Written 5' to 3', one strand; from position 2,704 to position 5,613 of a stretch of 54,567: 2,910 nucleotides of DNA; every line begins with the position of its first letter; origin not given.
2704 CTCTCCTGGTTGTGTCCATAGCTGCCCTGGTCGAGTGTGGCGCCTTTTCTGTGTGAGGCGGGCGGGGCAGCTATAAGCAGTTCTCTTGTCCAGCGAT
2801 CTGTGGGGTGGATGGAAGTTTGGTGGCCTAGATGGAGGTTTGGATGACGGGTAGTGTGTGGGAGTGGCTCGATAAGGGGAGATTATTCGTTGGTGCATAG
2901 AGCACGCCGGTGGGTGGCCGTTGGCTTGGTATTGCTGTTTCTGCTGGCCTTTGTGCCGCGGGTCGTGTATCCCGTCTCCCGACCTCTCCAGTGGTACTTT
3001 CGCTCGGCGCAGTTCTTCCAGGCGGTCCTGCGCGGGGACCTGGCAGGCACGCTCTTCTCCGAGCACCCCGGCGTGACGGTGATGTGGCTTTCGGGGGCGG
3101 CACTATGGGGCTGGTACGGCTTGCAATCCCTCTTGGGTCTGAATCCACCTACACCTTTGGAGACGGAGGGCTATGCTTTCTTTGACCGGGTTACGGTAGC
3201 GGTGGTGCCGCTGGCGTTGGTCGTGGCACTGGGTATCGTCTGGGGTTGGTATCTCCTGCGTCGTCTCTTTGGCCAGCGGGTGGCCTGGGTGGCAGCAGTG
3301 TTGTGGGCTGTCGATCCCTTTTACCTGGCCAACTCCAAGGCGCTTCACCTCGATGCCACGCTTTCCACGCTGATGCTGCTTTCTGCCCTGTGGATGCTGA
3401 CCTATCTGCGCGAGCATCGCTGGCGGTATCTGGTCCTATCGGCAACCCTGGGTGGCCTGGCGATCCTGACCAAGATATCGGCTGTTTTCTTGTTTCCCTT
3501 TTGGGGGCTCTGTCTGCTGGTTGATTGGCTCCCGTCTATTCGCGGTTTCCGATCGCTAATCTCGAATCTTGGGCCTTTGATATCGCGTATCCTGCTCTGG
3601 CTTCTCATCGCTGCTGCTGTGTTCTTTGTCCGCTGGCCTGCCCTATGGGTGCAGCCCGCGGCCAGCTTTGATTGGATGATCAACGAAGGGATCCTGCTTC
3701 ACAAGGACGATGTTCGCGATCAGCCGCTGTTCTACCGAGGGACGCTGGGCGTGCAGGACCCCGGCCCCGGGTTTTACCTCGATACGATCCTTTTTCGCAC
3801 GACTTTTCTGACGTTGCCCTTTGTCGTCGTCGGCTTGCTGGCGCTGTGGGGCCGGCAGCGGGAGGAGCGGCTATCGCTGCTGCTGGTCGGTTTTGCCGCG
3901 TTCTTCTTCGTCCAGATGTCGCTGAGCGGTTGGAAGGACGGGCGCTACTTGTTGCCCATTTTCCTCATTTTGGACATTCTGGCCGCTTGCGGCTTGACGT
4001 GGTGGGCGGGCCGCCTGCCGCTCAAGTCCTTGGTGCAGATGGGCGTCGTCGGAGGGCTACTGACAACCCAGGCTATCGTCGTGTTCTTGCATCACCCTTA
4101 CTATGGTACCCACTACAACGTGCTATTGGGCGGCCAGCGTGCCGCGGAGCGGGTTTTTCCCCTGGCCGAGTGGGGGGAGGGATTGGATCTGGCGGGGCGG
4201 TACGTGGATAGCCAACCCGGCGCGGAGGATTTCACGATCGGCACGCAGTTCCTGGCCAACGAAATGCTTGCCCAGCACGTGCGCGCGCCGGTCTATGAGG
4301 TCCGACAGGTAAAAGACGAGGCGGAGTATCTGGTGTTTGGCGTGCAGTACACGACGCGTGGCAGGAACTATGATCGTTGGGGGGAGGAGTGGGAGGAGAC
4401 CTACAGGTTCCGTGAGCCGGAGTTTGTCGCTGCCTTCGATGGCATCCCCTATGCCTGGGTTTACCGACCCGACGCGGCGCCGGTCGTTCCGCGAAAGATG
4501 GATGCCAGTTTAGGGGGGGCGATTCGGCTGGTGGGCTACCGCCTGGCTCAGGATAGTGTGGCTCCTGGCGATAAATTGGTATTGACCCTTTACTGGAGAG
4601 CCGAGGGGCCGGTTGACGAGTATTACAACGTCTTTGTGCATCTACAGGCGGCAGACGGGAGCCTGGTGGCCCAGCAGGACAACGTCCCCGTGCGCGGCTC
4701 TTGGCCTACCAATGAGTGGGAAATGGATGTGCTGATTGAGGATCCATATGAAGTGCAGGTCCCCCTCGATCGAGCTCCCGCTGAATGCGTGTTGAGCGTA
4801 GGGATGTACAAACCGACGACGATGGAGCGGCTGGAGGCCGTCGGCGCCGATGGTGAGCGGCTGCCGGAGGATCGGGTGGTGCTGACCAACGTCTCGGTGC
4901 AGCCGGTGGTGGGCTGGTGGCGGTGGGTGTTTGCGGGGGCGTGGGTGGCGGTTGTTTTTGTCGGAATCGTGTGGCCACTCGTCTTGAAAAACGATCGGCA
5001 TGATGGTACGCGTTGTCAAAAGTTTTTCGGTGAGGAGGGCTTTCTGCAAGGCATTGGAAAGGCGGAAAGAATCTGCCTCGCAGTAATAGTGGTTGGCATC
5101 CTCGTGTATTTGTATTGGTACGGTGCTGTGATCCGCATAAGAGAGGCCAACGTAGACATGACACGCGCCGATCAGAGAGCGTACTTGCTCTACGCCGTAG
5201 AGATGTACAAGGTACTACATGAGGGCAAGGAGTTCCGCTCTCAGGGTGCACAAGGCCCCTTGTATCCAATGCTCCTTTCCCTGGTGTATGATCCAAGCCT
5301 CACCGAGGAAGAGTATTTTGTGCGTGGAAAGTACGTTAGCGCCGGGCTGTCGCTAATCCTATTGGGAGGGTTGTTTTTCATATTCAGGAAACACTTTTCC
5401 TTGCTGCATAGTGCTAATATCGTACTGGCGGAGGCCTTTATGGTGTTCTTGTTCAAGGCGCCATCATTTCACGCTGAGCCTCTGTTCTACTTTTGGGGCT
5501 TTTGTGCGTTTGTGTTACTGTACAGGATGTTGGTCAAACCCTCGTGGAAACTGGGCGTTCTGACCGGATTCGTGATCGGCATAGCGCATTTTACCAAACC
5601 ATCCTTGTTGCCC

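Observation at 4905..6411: In-frame fusion of a complete type-A protein to a second, compositionally foreign GT-C membrane domain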

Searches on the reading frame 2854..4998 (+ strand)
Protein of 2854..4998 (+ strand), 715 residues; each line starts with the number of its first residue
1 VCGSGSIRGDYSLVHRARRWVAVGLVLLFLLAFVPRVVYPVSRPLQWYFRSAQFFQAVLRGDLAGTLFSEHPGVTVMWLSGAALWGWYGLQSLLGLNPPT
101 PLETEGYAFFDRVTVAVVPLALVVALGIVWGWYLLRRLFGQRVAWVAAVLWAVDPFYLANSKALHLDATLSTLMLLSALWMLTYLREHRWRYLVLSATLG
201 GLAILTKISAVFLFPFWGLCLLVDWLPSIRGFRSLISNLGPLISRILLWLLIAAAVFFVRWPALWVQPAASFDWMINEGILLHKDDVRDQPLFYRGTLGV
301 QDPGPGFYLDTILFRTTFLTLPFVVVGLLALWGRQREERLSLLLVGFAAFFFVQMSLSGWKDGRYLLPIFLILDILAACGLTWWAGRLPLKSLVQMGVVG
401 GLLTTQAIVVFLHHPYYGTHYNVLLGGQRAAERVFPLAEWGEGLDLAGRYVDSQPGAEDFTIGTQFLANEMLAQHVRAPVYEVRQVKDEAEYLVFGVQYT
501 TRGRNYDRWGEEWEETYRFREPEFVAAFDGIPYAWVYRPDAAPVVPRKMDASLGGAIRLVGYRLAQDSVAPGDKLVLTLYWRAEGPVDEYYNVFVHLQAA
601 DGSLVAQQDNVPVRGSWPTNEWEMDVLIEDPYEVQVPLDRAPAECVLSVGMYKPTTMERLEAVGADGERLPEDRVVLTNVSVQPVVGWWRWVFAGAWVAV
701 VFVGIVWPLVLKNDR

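Call 39: find_homologous_proteins(query=window:2854-4998:+, max_evalue=1e-20)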
Query window:2854-4998:+ (715 aa): 514 proteins with E <= 1e-20 among 8000 candidates; the best 120 are listed.
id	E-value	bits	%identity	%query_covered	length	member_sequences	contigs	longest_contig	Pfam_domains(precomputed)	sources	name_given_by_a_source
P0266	0.0e+0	1605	100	98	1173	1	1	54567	PF13231.13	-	-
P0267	0.0e+0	1425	88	98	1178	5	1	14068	PF13231.13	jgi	jgi:hypothetical protein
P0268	0.0e+0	1412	87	98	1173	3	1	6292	PF02366.25,PF13231.13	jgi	jgi:hypothetical protein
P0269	0.0e+0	1273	81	97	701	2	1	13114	PF02366.25,PF13231.13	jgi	-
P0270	0.0e+0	1205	76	97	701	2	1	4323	PF02366.25,PF13231.13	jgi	jgi:hypothetical protein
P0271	0.0e+0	1190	75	97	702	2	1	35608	PF02366.25,PF13231.13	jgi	jgi:hypothetical protein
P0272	0.0e+0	1174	74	97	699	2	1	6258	PF02366.25,PF13231.13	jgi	jgi:hypothetical protein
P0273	0.0e+0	1171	76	96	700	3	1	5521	PF02366.25,PF13231.13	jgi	jgi:4-amino-4-deoxy-L-arabinose transferase-like glycosyltransferase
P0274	0.0e+0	1168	74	97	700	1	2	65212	PF02366.25,PF13231.13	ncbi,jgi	-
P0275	0.0e+0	1167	75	97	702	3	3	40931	PF02366.25,PF13231.13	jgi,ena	-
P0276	0.0e+0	1167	74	94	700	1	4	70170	PF02366.25,PF13231.13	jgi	jgi:hypothetical protein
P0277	0.0e+0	1163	75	96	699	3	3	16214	PF02366.25,PF13231.13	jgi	jgi:hypothetical protein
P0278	0.0e+0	1161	74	94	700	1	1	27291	PF02366.25,PF13231.13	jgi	jgi:hypothetical protein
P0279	0.0e+0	1146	73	94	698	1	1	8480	PF02366.25,PF13231.13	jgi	jgi:hypothetical protein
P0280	0.0e+0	1140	73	96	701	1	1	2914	PF02366.25,PF13231.13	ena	-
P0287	0.0e+0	1097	70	97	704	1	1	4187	PF13231.13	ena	-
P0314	4.5e-291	986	70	87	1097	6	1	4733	PF02366.25,PF13231.13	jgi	jgi:4-amino-4-deoxy-L-arabinose transferase-like glycosyltransferase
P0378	2.1e-146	508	44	95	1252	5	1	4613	PF02366.25,PF13231.13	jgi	jgi:4-amino-4-deoxy-L-arabinose transferase-like glycosyltransferase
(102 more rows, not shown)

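Call 42: find_encoding_contigs(protein=P0267, flank=8000, max_places=3)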
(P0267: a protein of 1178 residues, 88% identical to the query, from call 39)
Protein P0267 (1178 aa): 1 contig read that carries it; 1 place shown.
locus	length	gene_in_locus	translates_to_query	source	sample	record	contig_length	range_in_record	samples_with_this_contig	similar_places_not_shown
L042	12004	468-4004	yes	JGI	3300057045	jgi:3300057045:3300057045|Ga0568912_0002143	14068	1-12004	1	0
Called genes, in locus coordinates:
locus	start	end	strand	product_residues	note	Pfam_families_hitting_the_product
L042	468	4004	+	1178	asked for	PF13231:PMT_2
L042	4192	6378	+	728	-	PF02366:PMT (weak), PF13231:PMT_2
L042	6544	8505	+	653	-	PF00801:PKD (faint), PF18911:PKD_4 (weak)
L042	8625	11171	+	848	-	-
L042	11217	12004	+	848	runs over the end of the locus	PF13231:PMT_2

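Call 43: find_encoding_contigs(protein=P0268, flank=8000, max_places=3)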
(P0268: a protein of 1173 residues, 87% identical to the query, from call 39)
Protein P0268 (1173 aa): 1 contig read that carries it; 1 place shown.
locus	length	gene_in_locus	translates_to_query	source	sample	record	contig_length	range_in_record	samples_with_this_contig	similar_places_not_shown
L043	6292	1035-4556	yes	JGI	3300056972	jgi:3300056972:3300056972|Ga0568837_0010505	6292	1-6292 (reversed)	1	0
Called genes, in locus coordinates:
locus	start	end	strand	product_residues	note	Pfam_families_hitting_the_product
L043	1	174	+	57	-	?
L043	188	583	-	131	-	-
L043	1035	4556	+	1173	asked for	PF02366:PMT (weak), PF13231:PMT_2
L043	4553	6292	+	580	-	?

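Call 44: find_encoding_contigs(protein=P0314, flank=8000, max_places=3)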
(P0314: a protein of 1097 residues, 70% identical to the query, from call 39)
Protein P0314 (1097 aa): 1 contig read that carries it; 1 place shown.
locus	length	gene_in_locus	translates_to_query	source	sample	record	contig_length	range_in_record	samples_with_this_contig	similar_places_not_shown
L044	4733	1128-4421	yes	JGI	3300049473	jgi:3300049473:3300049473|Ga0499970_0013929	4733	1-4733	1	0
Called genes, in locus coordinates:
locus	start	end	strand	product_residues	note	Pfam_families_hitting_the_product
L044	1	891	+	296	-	?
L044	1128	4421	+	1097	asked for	PF02366:PMT, PF13231:PMT_2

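Call 45: find_encoding_contigs(protein=P0269, flank=8000, max_places=3)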
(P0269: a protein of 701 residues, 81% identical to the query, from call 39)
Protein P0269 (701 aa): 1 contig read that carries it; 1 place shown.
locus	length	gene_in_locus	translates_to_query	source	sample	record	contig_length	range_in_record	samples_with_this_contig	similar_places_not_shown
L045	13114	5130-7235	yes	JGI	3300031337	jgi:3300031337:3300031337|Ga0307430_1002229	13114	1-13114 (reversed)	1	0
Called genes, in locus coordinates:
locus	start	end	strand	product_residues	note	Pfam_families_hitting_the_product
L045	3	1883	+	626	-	?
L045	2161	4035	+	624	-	PF02812:ELFV_dehydrog_N, PF00208:ELFV_dehydrog, PF00571:CBS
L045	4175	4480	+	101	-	-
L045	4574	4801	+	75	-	-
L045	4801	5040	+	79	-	PF07927:HicA_toxin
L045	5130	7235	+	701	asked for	PF02366:PMT, PF13231:PMT_2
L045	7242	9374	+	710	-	PF13231:PMT_2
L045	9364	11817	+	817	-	PF02366:PMT, PF13231:PMT_2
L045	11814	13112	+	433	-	?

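Call 69: search_protein_families(library=pfam, proteins=[P0378], max_evalue=0.01)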
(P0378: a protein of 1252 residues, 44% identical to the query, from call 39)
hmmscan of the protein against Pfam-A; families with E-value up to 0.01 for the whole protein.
P0378 (1252 aa): 2 families
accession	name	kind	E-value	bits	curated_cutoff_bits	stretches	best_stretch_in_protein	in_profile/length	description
PF13231.12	PMT_2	-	7.7e-26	91.7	26.1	2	811-969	4-159/160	Dolichyl-phosphate-mannose-protein mannosyltransferase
PF02366.24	PMT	-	3.1e-08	33.9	22.7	1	100-222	81-197/245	Dolichyl-phosphate-mannose-protein mannosyltransferase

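Call 82: search_protein_families(library=ncbifam, proteins=[window:2854-4983:+], max_evalue=0.01)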
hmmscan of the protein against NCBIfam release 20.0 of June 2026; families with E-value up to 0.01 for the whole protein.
window:2854-4983:+ (710 aa): 1 family
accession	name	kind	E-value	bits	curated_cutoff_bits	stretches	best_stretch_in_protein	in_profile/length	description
TIGR03663.1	TIGR03663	subfamily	4.8e-06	25.8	126.25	1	129-273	85-235/435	flippase activity-associated protein Agl23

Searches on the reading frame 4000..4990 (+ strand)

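Call 7: search_protein_families(library=pfam, proteins=[window:4000-4990:+], max_evalue=10)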
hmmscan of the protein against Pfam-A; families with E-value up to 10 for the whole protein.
window:4000-4990:+ (330 aa): 0 families

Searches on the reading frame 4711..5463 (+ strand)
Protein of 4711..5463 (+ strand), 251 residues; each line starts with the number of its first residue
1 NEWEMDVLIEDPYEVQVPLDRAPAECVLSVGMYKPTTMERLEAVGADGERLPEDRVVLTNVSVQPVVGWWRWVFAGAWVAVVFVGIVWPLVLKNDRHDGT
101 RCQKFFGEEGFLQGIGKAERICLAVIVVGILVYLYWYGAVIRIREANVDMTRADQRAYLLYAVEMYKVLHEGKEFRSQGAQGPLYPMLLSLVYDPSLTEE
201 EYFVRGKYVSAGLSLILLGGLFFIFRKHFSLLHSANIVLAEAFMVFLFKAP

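Call 76: find_homologous_proteins(query=window:4711-5463:+, max_evalue=1e-10)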
Query window:4711-5463:+ (251 aa): 2 proteins with E <= 1e-10 among 754 candidates.
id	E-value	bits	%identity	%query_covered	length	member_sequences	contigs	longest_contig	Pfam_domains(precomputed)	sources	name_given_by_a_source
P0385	4.1e-25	107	63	34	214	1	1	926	-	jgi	jgi:hypothetical protein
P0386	1.2e-24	105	63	31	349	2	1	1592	-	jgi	jgi:hypothetical protein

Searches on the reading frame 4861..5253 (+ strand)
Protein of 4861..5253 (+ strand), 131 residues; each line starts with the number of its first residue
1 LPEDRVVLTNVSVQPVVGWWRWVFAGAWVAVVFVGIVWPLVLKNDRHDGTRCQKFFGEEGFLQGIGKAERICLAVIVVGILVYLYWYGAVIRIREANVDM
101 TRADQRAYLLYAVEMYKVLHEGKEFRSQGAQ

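Call 78: find_related_loci(query=window:4861-5253:+, collection=metagenome_contigs, flank=4000)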
Query window:4861-5253:+ (131 aa) in metagenome_contigs; peptide patterns used: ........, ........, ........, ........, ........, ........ (x = any residue, [..] = any of these).
142 stretches matched a pattern, but none encodes a relative of the query by tblastn (E <= 1e-3).
